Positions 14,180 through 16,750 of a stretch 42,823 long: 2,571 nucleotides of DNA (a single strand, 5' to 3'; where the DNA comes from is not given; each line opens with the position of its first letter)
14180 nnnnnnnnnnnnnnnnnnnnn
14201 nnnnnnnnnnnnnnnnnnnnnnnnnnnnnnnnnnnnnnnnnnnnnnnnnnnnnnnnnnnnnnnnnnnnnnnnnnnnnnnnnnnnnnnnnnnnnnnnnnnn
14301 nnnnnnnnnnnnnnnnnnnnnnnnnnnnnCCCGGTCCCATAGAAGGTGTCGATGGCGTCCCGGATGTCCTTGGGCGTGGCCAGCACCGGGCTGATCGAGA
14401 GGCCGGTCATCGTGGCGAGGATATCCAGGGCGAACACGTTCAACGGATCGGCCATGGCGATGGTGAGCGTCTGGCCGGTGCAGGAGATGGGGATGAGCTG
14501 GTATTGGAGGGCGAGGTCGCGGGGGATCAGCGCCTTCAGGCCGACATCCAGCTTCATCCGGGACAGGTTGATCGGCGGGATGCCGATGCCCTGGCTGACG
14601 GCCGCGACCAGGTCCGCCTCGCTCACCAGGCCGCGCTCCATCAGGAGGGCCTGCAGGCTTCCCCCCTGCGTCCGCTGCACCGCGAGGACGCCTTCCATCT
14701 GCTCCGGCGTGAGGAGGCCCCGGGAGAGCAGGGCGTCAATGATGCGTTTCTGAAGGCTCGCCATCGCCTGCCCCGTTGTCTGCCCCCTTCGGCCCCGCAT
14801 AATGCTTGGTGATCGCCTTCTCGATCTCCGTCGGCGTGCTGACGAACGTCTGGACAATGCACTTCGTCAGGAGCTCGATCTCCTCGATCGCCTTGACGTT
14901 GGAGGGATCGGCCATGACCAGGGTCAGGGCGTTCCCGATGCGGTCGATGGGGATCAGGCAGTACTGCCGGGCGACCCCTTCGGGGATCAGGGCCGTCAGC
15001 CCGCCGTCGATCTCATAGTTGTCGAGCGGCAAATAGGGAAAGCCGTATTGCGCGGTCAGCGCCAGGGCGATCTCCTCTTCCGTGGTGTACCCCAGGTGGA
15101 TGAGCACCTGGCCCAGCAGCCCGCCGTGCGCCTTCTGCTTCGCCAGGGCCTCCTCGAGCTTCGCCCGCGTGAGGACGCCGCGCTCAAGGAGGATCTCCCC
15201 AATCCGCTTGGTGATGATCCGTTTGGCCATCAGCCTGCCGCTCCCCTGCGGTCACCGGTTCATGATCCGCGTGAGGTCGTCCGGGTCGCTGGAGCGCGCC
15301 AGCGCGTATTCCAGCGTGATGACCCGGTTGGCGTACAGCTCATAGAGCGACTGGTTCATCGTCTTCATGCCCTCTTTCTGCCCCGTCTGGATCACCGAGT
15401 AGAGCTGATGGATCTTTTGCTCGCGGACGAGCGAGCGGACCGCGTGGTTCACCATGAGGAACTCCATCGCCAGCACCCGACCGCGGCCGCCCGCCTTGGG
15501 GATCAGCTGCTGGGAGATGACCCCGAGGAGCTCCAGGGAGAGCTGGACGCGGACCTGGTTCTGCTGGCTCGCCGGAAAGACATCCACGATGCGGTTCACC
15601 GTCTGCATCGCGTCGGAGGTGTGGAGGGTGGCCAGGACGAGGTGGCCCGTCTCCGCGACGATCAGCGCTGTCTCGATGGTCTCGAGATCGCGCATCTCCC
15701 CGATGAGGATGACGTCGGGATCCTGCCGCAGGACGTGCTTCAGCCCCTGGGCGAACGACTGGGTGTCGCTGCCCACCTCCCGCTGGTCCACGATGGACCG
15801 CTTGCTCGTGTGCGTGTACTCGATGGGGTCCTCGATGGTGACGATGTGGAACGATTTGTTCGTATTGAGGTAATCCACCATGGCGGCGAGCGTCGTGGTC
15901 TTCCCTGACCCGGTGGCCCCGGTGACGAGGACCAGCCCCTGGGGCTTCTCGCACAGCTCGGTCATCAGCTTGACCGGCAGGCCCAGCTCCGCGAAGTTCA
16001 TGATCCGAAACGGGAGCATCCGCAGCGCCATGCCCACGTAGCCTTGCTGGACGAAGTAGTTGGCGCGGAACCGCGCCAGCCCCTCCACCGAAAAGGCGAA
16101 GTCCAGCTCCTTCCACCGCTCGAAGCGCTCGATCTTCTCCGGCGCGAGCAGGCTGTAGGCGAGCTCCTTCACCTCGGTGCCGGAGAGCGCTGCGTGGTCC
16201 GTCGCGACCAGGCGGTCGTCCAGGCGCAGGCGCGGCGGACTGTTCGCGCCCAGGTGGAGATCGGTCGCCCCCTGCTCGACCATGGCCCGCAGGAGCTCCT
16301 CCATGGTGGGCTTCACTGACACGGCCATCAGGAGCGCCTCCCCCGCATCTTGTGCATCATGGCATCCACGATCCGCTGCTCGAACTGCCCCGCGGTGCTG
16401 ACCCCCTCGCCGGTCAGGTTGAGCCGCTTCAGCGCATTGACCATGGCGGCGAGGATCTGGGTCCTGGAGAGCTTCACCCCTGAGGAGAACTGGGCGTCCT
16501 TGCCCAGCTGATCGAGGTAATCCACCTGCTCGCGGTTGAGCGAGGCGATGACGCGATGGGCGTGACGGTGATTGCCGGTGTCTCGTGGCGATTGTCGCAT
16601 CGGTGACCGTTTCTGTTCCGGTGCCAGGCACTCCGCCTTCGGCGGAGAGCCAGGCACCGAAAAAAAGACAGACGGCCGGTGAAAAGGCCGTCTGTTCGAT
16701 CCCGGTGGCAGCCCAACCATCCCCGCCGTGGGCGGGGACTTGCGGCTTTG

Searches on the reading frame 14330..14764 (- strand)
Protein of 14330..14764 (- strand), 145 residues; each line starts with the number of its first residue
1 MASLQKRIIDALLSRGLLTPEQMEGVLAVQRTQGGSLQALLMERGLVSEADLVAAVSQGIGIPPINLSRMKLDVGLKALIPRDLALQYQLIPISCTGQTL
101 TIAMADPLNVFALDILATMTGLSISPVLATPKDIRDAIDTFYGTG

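Call 76: search_protein_families(library=ncbifam, proteins=[window:14330-14764:-], max_evalue=1)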
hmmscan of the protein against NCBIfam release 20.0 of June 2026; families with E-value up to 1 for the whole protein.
seq(145 aa): 7 families
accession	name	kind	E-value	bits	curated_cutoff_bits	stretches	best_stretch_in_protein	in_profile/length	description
TIGR02538.1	type_IV_pilB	equivalog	1.2e-18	67.1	675.65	1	8-143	2-137/564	type IV-A pilus assembly ATPase PilB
NF008411.1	PRK11234.1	equivalog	4.5e-14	51.8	1170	1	8-141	484-616/723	cyclic di-3',5'-guanylate-activated glycosyltransferase NfrB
NF012033.0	PRK15489.1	equivalog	2.5e-12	45.8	537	1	4-136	489-621/703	glycosyl transferase family protein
NF053729.1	c-di-GMP_motif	domain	5.7e-10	38.8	38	1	10-58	4-52/53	cyclic di-GMP-binding domain-containing protein, MshE-related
TIGR02533.1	type_II_gspE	equivalog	0.0079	14.9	630.25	1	80-143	4-67/486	type II secretion system ATPase GspE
TIGR03029.1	EpsG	equivalog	0.042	13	313.8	1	10-67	7-64/274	chain length determinant protein tyrosine kinase EpsG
NF041533.1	trans_reg_TagK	equivalog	0.22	11.3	270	1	34-69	70-105/178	transcriptional regulator TagK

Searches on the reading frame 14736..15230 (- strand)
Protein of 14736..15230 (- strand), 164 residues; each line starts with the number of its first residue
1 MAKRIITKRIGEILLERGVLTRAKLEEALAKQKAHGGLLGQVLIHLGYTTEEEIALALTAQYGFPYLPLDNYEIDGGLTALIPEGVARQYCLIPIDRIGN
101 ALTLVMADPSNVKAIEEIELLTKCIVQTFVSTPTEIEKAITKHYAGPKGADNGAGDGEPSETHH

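Call 8: search_protein_families(library=pfam, proteins=[window:14736-15230:-])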
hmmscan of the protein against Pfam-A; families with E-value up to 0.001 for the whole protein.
window:14736-15230:- (164 aa): 1 family
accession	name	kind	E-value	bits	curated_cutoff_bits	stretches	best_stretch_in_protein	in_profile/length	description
PF05157.20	MshEN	-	2.4e-18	66.4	23.1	1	62-148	1-88/90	MshEN domain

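Call 9: find_encoding_contigs(protein=window:14736-15230:-, flank=10000, max_places=6)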
Protein window:14736-15230:- (164 aa): no gene with exactly this product is on record in the collection.

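Call 75: search_protein_families(library=ncbifam, proteins=[window:14736-15230:-], max_evalue=1)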
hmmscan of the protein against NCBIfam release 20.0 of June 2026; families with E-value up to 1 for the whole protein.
window:14736-15230:- (164 aa): 7 families
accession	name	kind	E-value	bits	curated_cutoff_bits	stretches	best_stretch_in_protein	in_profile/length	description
TIGR02538.1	type_IV_pilB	equivalog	4e-21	75.3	675.65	1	10-152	2-144/564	type IV-A pilus assembly ATPase PilB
NF053729.1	c-di-GMP_motif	domain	7.6e-17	60.8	38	1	9-61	1-53/53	cyclic di-GMP-binding domain-containing protein, MshE-related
NF008411.1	PRK11234.1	equivalog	1.1e-16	60.5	1170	1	8-152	482-625/723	cyclic di-3',5'-guanylate-activated glycosyltransferase NfrB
NF012033.0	PRK15489.1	equivalog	1.3e-13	50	537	1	7-140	490-623/703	glycosyl transferase family protein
TIGR03029.1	EpsG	equivalog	5.1e-09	35.7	313.8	1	9-80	4-75/274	chain length determinant protein tyrosine kinase EpsG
TIGR02533.1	type_II_gspE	equivalog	0.0008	18.2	630.25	1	82-148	4-70/486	type II secretion system ATPase GspE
NF000429.2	blaOXA-63_like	exception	0.11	11.8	560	1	103-141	156-193/269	OXA-63 family oxacillin-hydrolyzing class D beta-lactamase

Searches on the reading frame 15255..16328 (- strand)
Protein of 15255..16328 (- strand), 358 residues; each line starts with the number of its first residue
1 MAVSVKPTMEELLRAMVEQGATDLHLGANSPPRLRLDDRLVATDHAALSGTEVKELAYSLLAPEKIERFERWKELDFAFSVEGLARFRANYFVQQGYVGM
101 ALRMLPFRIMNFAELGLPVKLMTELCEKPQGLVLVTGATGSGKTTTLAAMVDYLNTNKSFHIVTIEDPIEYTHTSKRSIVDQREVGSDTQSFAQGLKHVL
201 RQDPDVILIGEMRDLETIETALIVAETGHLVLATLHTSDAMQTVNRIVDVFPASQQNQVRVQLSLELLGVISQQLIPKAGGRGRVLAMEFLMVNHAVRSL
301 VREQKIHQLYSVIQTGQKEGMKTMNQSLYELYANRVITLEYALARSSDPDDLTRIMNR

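Call 8: search_protein_families(library=pfam, proteins=[window:15255-16328:-])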
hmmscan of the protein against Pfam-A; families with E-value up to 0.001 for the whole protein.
seq(358 aa): 9 families
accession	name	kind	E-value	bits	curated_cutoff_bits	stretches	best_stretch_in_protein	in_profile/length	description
PF00437.27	T2SSE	-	2.2e-47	161.9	24.9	1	111-278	120-280/370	Type II/IV secretion system protein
PF13604.12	AAA_30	-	5.8e-06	26.6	27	1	121-229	9-99/191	AAA domain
PF13401.12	AAA_22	-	3.1e-05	24.7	27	1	129-215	4-96/130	AAA domain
PF25199.1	nSTAND_NTPase5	-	3.6e-05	24.1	34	1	127-173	38-84/145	Novel STAND NTPase 5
PF00265.24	TK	-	0.00024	21.5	20.6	1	132-255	3-131/176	Thymidine kinase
PF13191.12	AAA_16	-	0.0003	21.8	32.6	1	130-169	24-60/167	AAA ATPase domain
PF04851.21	ResIII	-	0.00049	20.5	22.5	1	127-179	20-73/164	Type III restriction enzyme, res subunit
PF20720.3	nSTAND3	-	0.00091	19.4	27.2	0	130-170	17-56/155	Novel STAND NTPase 3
PF13173.12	AAA_14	-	0.00097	19.6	27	0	132-177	4-49/129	AAA domain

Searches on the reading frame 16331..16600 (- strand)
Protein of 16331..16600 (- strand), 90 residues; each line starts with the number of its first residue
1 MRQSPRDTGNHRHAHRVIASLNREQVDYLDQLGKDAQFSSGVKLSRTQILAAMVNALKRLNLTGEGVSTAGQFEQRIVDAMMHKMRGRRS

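Call 8: search_protein_families(library=pfam, proteins=[window:16331-16600:-])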
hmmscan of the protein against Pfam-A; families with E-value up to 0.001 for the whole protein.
seq(90 aa): 0 families

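Call 11: find_homologous_proteins(query=window:16331-16600:-)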
Query seq(90 aa) (90 aa): 464 proteins with E <= 0.001 among 469 candidates; the best 120 are listed.
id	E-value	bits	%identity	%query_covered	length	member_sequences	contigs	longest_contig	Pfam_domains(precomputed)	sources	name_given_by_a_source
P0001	4.3e-50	185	99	100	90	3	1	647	-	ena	-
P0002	8.2e-44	165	89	100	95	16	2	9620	-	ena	-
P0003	4.4e-42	159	90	97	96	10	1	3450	-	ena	-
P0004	4.3e-41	156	83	100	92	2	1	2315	-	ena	-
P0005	1.5e-40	154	87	99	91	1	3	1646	-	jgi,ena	-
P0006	2.2e-40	154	87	97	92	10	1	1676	-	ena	-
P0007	6.6e-40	152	86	97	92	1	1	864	-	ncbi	-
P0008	1.7e-39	151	86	90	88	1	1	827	-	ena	-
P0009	4.8e-39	150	89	91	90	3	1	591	-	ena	-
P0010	8.0e-39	149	91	88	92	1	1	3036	-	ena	-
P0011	1.7e-38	148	83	99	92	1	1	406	-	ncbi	-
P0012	2.9e-38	147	83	97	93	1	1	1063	-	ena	-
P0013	3.4e-38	147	86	92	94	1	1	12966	-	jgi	jgi:hypothetical protein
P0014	3.9e-38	147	84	94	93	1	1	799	-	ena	-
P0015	4.4e-38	146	85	91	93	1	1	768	-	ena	-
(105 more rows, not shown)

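Call 12: find_related_loci(query=window:16331-16600:-, collection=genome_contigs, flank=2500)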
Query seq(90 aa) (90 aa) in genome_contigs; peptide patterns used: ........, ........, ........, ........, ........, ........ (x = any residue, [..] = any of these).
195 stretches matched a pattern; 19 encode a relative of the query (tblastn E <= 1e-3); 19 distinct loci.
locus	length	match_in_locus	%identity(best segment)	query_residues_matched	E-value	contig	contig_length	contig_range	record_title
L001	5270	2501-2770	93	1-90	4e-55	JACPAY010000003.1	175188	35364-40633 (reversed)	MAG: Candidatus Omnitrophota bacterium isolate NC_groundwater_243_Ag_S-0.2um_69_17 S5_GD2017_2_S2_scaffold_301, whole ge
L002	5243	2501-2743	88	7-86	2e-44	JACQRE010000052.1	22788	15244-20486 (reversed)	MAG: Candidatus Omnitrophota bacterium isolate NC_groundwater_1351_Ag_S-0.2um_67_50 S_p2_S4_coassembly_k141_1128634, who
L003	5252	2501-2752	80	6-89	3e-42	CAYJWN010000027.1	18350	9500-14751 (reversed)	MAG TPA_asm: uncultured Planctomycetales bacterium isolate ERP125453_co1_486 genome assembly, contig: NODE_3039_length_1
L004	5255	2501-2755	75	2-86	4e-42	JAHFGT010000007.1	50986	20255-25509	MAG: Candidatus Omnitrophota bacterium isolate nzgw321 NODE_740_length_50987_cov_3.833504, whole genome shotgun sequence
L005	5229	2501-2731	86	13-89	5e-42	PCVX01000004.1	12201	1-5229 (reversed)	MAG: Candidatus Omnitrophica bacterium CG11_big_fil_rev_8_21_14_0_20_63_9 CG11_8_21_14_0.20_scaffold_3778_c, whole genom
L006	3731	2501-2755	77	1-86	5e-41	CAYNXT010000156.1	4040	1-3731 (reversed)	MAG TPA_asm: uncultured Planctomycetales bacterium isolate ERP125453_co1_54 genome assembly, contig: NODE_31177_length_4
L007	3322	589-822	81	7-84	9e-41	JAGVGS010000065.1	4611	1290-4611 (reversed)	MAG: Candidatus Omnitrophota bacterium isolate DeMMO2_33 c_000000011689, whole genome shotgun sequence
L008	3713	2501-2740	81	7-87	5e-40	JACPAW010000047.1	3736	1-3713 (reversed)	MAG: Candidatus Omnitrophota bacterium isolate NC_groundwater_241_Ag_S-0.2um_53_8 S5_GD2017_2_S2_scaffold_20426, whole g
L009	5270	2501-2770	74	2-89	2e-39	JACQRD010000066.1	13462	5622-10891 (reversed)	MAG: Candidatus Omnitrophota bacterium isolate NC_groundwater_1350_Ag_S-0.2um_65_73 S_p2_S4_coassembly_k141_2829488, who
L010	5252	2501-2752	74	7-90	6e-39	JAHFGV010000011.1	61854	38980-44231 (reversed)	MAG: Candidatus Omnitrophota bacterium isolate nzgw323 NODE_278_length_61855_cov_7.339359, whole genome shotgun sequence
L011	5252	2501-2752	70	11-89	2e-37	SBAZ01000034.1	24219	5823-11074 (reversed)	MAG: Planctomycetales bacterium isolate Bin_23_1_1 Hy_contig32578, whole genome shotgun sequence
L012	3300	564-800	78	13-90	5e-37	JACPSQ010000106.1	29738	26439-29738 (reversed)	MAG: Candidatus Omnitrophota bacterium isolate NC_groundwater_710_Ag_S-0.2um_63_12 S36_SO-2_scaffold_552604, whole genom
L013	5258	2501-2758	70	6-90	1e-36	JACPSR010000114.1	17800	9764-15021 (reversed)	MAG: Candidatus Omnitrophota bacterium isolate NC_groundwater_711_Ag_S-0.2um_63_19 S36_SO-2_scaffold_541334, whole genom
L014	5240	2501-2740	70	4-87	1e-34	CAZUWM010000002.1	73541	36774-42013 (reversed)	MAG TPA_asm: uncultured Planctomycetales bacterium isolate ERP125453_co1_95 genome assembly, contig: NODE_203_length_735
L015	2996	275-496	76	10-84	3e-34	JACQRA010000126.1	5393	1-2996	MAG: Candidatus Omnitrophota bacterium isolate NC_groundwater_1347_Ag_S-0.2um_61_33 S_p2_S4_coassembly_k141_3438098, who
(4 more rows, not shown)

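Call 16: find_related_loci(query=window:16331-16600:-, collection=metagenome_contigs, flank=700)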
Query seq(90 aa) (90 aa) in metagenome_contigs; peptide patterns used: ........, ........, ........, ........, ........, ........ (x = any residue, [..] = any of these).
282 stretches matched a pattern; 62 encode a relative of the query (tblastn E <= 1e-3); 62 distinct loci.
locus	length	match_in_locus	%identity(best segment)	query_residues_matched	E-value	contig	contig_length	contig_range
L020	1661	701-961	92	1-87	9e-52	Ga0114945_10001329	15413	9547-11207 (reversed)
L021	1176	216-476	86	1-87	4e-49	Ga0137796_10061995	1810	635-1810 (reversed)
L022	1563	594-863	82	1-90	2e-48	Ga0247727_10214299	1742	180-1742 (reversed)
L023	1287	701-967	87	1-89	7e-49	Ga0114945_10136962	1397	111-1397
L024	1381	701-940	88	10-89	5e-45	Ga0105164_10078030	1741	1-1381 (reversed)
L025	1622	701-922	93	13-86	3e-44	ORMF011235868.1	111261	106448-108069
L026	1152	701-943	87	7-88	2e-45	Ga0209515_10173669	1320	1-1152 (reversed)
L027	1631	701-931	90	13-89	3e-44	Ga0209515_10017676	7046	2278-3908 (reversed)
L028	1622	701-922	93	13-86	3e-44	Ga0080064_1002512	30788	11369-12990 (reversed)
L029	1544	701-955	81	3-87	5e-43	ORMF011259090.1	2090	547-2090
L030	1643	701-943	83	9-89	5e-43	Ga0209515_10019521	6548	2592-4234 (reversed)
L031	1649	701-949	82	7-89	2e-42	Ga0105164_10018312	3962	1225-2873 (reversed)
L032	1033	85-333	82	7-89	5e-43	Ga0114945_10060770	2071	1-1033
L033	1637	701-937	86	9-87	2e-42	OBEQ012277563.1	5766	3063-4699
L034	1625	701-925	88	10-84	4e-42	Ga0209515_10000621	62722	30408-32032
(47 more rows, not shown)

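Call 47: search_solved_structures(query=A3, max_evalue=10)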
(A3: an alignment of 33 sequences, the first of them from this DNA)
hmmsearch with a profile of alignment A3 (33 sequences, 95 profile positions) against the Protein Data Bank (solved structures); distinct sequences matched with E-value up to 10: 2.
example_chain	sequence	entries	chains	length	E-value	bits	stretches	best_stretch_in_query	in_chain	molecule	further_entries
5col_A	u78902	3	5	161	0.67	13.2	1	8-50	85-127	50S ribosomal protein L11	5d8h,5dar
6fes_A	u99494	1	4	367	0.69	13.1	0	32-61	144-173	D12_BRIC2, a synthetic protein,D12_BRIC2, a synthetic protein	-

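Call 48: search_protein_families(library=pfam, proteins=[window:16331-16564:-], max_evalue=10)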
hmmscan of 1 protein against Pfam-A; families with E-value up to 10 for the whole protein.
seq(78 aa): 0 families

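Call 53: predict_structure(alignment_id=A3)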
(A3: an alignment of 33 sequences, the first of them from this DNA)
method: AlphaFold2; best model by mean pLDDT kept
length: 90 residues; sequences in the alignment: 33
mean_pLDDT: 72.2   pTM: 0.53
mean pLDDT of the five models: 72.2, 64.9, 60.9, 56.5, 54.4
residues with pLDDT >= 90: 0; 70-90: 67; 50-70: 16; < 50: 7
segments of 3 or more residues with pLDDT < 50: 1-4
pLDDT, mean of each block of 10 residues (from residue 1): 47 61 82 78 77 79 77 82 68
secondary structure, 60 per line:
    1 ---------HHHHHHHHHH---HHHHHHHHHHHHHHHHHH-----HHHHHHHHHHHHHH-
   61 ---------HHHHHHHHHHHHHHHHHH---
elements in order: H10-19 H23-40 H46-59 H70-87

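Call 56: fold_search(model_id=the predicted structure, library=pdb)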
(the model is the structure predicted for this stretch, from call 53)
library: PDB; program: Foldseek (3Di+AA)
matches with E <= 10: 33; with E <= 0.001: 0
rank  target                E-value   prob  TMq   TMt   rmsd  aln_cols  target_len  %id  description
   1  8gsv_M                2.0e+00  0.08  0.27  0.18  10.5        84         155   20  Crystal structure of human BAK in complex with the Pxt1 BH3 domain (released 2023-05-10)
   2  6g18_R                2.5e+00  0.09  0.29  0.23   9.1        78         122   19  Cryo-EM structure of a late human pre-40S ribosomal subunit - State C (released 2018-06-06)
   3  6stj_A                2.5e+00  0.07  0.26  0.18  12.1        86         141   23  Selective Affimers Recognize BCL-2 Family Proteins Through Non-Canonical Structural Motifs (released 2020-09-30)
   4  6stj_B                2.9e+00  0.06  0.26  0.18  12.2        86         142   23  Selective Affimers Recognize BCL-2 Family Proteins Through Non-Canonical Structural Motifs (released 2020-09-30)
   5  9g30_S                3.1e+00  0.08  0.29  0.23   9.0        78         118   19  The structure of the Candida albicans ribosome with tRNA-fMet, mRNA, and compounds (GEN and MFQ) shows strong density  (released 2025-04-23)
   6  8pzv_F                3.3e+00  0.05  0.25  0.15  15.8       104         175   21  Wait Complex: BAM bound Darobactin-B and Extended SurA (released 2024-09-25)
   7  2ao9_H                3.5e+00  0.08  0.28  0.23  10.1        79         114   11  Structural Genomics, The crystal structure of a Phage protein (phBC6A51) from Bacillus cereus ATCC 14579 (released 2005-09-27)
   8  1pp0_A                4.5e+00  0.16  0.33  0.17   4.8        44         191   16  volvatoxin A2 in monoclinic crystal (released 2004-08-24)
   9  3lof_F                4.5e+00  0.06  0.26  0.27   6.9        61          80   11  C-terminal domain of human heat shock 70kDa protein 1B. (released 2010-02-16)
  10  5jdk                  4.7e+00  0.08  0.34  0.31  13.9        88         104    8  Crystal structure of the DNA binding domain of Sap1 in fission yeast S.pombe (released 2017-02-22)
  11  4v8p_BO               4.7e+00  0.06  0.28  0.16  16.5       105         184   13  T.thermophila 60S ribosomal subunit in complex with initiation factor 6. (released 2014-07-09)
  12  1pp0_B                5.7e+00  0.14  0.33  0.17   4.9        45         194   16  volvatoxin A2 in monoclinic crystal (released 2004-08-24)
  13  8uky_D                6.1e+00  0.05  0.29  0.20  11.4        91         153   22  Crystal structure of BAK in complex with inhibiting antibody 14G6 (released 2024-04-10)
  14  2kbw_MODEL_1_A        6.1e+00  0.04  0.27  0.17  12.2        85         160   22  Solution Structure of human Mcl-1 complexed with human Bid_BH3 peptide (released 2009-12-15)
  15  3nbi                  6.5e+00  0.13  0.35  0.18   5.2        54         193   11  Crystal structure of human RMI1 N-terminus (released 2010-09-22)
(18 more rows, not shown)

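Call 75: search_protein_families(library=ncbifam, proteins=[window:16331-16600:-], max_evalue=1)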
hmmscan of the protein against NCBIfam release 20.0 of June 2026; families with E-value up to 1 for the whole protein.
seq(90 aa): 0 families

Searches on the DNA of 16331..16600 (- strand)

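Call 13: search_rna_families(sources=[L001, L002, L003, L004, L005, L006, L007, L008, L009, L010, L011, L012, L013, L014, L015, L016, L017, L018, L019], threshold=gathering)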
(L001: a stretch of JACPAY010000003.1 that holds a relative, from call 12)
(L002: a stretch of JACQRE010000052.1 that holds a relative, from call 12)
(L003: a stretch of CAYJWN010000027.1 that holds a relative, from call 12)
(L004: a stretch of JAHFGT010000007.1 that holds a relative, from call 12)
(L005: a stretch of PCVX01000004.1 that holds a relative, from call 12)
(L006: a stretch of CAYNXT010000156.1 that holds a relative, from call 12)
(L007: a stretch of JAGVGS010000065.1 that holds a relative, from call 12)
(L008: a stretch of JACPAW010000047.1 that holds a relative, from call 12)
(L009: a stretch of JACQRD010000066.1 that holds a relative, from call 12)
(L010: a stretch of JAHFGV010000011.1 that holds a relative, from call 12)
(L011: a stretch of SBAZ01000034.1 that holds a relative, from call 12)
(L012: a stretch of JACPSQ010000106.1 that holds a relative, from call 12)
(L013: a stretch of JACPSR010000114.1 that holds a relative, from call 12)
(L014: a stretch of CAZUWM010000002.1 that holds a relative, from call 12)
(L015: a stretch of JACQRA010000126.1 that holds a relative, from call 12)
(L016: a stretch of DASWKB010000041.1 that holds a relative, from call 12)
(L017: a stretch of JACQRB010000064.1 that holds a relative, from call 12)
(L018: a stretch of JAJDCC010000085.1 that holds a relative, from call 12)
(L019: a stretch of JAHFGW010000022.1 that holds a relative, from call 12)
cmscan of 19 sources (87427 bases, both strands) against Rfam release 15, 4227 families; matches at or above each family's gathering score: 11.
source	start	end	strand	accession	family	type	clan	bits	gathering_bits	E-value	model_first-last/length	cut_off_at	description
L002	2305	2413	+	RF03167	c-di-GMP-I-GGC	Cis-reg; riboswitch;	CL00126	67.5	59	1.1e-13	1-80/80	no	c-di-GMP-I-GGC riboswitch aptamer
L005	2297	2397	+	RF03167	c-di-GMP-I-GGC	Cis-reg; riboswitch;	CL00126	67.2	59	1.4e-13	1-80/80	no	c-di-GMP-I-GGC riboswitch aptamer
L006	2364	2498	+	RF01051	c-di-GMP-I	Cis-reg; riboswitch;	CL00126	63.9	35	4.8e-10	1-87/87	no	c-di-GMP-I riboswitch aptamer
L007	423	513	+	RF01051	c-di-GMP-I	Cis-reg; riboswitch;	CL00126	61.8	35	1.6e-09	1-87/87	no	c-di-GMP-I riboswitch aptamer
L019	2242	2395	+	RF01051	c-di-GMP-I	Cis-reg; riboswitch;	CL00126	61.6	35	1.7e-09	1-87/87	no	c-di-GMP-I riboswitch aptamer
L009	2341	2437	+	RF03167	c-di-GMP-I-GGC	Cis-reg; riboswitch;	CL00126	61.1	59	7.8e-12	1-80/80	no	c-di-GMP-I-GGC riboswitch aptamer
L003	2189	2306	+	RF03167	c-di-GMP-I-GGC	Cis-reg; riboswitch;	CL00126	59.5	59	2.3e-11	1-80/80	no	c-di-GMP-I-GGC riboswitch aptamer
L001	2358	2440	+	RF01051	c-di-GMP-I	Cis-reg; riboswitch;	CL00126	53.8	35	1.4e-07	1-87/87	no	c-di-GMP-I riboswitch aptamer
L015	103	239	+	RF01051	c-di-GMP-I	Cis-reg; riboswitch;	CL00126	52.2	35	3.5e-07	1-87/87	no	c-di-GMP-I riboswitch aptamer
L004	2332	2434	+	RF01051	c-di-GMP-I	Cis-reg; riboswitch;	CL00126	48.6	35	2.6e-06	1-87/87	no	c-di-GMP-I riboswitch aptamer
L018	59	173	+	RF01051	c-di-GMP-I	Cis-reg; riboswitch;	CL00126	39.5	35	0.00044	1-87/87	no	c-di-GMP-I riboswitch aptamer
